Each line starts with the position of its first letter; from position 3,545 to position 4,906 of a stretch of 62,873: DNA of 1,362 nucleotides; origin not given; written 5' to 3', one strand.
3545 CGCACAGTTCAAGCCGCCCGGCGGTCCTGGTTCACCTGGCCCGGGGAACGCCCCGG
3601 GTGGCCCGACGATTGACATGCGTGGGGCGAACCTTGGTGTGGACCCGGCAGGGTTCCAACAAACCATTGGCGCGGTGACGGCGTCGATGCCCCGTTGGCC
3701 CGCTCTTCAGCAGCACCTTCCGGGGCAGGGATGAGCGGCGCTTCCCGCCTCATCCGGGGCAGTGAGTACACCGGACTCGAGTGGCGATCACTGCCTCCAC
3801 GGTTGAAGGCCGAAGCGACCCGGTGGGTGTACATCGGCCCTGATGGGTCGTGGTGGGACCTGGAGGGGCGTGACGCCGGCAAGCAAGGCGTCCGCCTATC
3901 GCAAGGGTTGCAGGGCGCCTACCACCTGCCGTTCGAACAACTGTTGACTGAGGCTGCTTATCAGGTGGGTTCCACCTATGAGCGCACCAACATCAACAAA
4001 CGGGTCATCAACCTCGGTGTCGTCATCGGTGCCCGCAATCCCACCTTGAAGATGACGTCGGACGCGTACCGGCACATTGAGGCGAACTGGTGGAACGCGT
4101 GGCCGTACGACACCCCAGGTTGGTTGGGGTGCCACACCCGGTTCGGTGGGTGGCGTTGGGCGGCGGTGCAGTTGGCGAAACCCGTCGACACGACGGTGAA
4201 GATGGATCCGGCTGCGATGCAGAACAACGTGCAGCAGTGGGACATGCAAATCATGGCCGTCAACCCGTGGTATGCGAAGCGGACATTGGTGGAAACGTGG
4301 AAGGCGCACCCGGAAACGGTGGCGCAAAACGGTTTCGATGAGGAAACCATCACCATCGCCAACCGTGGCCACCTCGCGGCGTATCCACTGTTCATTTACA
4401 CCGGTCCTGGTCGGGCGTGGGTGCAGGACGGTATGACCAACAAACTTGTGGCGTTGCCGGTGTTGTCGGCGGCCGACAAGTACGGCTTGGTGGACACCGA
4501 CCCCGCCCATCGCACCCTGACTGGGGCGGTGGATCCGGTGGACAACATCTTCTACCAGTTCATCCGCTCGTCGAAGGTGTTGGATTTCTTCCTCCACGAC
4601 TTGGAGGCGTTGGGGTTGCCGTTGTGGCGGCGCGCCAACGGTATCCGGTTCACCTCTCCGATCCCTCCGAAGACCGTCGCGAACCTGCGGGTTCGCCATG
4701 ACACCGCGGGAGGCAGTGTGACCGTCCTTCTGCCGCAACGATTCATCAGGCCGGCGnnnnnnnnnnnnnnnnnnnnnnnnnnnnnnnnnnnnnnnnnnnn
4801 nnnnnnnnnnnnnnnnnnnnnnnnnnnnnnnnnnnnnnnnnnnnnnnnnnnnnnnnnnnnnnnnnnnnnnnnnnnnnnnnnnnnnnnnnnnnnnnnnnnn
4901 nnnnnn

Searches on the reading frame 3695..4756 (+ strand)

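Call 24: search_protein_families(library=pfam, proteins=[window:3695-4756:+], max_evalue=0.01)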
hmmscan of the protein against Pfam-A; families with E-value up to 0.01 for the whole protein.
window:3695-4756:+ (354 aa): 0 families

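Call 25: search_protein_families(library=phrogs, proteins=[window:3695-4756:+], max_evalue=0.001)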
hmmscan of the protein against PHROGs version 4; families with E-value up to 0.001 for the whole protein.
window:3695-4756:+ (354 aa): 1 family
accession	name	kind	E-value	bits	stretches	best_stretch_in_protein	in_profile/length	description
phrog_106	-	tail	3.9e-75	254.1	1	30-353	28-319/329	minor tail protein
